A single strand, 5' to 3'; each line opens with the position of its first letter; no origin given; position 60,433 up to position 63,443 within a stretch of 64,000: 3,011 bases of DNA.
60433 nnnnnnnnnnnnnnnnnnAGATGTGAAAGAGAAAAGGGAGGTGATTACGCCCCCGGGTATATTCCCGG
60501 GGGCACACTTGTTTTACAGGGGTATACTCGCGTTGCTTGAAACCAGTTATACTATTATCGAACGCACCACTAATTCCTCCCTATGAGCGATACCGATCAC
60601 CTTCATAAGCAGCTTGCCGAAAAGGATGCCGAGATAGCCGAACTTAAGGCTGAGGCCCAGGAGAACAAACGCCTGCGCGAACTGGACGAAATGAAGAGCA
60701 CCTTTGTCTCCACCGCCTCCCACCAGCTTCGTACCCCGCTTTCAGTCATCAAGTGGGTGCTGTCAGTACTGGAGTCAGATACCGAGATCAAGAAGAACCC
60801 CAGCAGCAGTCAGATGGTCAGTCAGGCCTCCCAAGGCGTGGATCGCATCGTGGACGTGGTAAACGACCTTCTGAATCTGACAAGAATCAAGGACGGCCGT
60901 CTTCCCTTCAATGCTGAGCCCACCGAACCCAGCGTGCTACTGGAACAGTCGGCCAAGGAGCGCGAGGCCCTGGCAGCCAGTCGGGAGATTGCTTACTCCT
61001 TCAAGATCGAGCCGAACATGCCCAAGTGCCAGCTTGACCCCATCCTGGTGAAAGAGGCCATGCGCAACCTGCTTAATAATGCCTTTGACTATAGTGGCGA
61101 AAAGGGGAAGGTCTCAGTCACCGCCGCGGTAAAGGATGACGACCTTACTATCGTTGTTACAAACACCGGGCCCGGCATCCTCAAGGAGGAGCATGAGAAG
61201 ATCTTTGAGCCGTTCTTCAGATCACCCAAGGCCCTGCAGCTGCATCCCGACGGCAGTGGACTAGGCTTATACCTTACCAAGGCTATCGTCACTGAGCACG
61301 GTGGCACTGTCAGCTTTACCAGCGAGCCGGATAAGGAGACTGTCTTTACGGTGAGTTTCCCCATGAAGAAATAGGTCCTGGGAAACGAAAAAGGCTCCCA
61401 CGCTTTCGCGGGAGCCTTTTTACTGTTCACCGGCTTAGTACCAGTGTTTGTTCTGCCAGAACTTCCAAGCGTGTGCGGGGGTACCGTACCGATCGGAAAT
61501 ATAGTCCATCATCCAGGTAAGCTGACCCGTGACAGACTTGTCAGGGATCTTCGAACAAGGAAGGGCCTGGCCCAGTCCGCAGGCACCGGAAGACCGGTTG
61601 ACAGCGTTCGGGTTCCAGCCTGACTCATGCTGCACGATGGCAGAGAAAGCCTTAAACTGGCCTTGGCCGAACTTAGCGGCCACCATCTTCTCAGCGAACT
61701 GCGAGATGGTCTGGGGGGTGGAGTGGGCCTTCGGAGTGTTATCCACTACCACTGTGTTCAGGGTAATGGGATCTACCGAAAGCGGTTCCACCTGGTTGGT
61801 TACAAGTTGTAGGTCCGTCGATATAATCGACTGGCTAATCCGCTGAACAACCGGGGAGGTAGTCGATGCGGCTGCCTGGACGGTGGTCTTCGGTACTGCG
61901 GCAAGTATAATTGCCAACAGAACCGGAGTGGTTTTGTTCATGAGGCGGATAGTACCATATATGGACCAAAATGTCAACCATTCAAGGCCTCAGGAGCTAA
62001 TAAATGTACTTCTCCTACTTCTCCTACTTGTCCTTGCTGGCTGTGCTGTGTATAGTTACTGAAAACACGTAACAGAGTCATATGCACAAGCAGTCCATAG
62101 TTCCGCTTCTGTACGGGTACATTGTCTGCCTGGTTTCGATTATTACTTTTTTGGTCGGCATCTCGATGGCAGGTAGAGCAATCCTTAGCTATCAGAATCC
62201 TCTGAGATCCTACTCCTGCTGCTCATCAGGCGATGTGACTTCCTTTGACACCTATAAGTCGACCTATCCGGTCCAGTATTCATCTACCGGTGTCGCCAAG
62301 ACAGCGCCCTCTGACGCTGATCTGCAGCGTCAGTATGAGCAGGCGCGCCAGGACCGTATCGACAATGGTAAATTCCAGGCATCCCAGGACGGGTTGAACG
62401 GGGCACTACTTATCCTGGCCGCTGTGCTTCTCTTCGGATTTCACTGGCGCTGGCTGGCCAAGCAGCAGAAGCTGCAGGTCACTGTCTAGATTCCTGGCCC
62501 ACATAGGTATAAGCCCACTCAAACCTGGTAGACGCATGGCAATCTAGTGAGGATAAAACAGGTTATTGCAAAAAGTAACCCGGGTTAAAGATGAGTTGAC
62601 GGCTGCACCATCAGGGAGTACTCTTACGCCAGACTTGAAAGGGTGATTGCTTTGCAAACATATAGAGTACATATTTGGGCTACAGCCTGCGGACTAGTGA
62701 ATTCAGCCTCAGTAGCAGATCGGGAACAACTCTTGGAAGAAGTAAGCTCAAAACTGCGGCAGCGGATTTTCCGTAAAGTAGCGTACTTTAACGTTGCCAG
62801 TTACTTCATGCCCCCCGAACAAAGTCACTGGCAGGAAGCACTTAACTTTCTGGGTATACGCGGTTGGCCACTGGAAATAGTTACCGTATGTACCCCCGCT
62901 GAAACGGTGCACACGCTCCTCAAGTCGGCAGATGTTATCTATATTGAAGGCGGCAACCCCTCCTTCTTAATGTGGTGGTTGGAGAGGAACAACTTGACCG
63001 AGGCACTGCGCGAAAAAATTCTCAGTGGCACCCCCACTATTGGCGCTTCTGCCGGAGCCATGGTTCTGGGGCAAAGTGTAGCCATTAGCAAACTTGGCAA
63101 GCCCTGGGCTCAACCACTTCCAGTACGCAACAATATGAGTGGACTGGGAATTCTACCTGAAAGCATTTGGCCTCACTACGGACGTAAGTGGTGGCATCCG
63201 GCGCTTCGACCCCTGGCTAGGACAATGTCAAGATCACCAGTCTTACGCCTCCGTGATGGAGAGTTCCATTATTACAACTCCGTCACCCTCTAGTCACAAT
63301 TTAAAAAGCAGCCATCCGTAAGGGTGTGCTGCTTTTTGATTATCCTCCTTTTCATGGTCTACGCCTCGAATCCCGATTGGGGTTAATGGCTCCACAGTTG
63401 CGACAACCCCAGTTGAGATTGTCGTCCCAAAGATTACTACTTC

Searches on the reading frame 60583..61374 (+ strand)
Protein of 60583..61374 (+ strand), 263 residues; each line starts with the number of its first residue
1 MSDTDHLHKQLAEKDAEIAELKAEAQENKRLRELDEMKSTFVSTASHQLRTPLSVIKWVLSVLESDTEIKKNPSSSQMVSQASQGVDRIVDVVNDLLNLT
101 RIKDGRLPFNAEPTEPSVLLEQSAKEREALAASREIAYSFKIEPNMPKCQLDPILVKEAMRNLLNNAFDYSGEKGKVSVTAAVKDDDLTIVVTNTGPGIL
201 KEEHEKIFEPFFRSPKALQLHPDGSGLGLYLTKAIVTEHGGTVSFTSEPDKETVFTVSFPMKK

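Call 62: search_protein_families(library=pfam, proteins=[window:60583-61374:+], max_evalue=0.001)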
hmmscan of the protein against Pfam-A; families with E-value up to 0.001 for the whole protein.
window:60583-61374:+ (263 aa): 3 families
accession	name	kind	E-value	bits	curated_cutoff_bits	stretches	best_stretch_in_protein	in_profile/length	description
PF02518.31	HATPase_c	-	5.7e-27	94.8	26.4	1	152-262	2-110/111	Histidine kinase-, DNA gyrase B-, and HSP90-like ATPase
PF00512.31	HisKA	-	9.9e-15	54.8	26.9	1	37-105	1-66/66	His Kinase A (phospho-acceptor) domain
PF13581.12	HATPase_c_2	-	1.1e-05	25.9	27.4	1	156-251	36-120/127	Histidine kinase-like ATPase domain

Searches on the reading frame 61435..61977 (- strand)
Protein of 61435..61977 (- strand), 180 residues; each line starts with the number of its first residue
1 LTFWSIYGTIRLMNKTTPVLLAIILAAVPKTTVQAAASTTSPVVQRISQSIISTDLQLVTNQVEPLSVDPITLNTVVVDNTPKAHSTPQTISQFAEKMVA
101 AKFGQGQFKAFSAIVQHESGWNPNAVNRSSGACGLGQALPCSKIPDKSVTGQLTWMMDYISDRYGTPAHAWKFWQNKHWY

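Call 62: search_protein_families(library=pfam, proteins=[window:61435-61977:-], max_evalue=0.001)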
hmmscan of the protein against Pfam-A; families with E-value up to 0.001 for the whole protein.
window:61435-61977:- (180 aa): 1 family
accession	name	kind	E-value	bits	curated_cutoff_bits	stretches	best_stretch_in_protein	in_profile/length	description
PF01464.25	SLT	-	1.7e-05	24.8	21.3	1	110-140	16-45/117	Transglycosylase SLT domain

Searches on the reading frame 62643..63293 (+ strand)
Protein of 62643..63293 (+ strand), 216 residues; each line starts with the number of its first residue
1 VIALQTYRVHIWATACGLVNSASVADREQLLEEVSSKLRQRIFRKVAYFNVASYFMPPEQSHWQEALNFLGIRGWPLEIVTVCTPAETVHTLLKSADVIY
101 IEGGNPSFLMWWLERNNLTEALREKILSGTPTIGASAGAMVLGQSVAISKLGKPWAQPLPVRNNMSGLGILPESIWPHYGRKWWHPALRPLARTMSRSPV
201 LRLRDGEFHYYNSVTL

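Call 62: search_protein_families(library=pfam, proteins=[window:62643-63293:+], max_evalue=0.001)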
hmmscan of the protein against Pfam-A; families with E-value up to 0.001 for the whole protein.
window:62643-63293:+ (216 aa): 2 families
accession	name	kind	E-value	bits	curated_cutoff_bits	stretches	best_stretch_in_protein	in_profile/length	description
PF03575.23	Peptidase_S51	-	2.8e-25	89.6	23.9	1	29-207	13-194/206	Peptidase family S51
PF07685.20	GATase_3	-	4.2e-05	23.7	27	1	90-172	38-112/196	CobB/CobQ-like glutamine amidotransferase domain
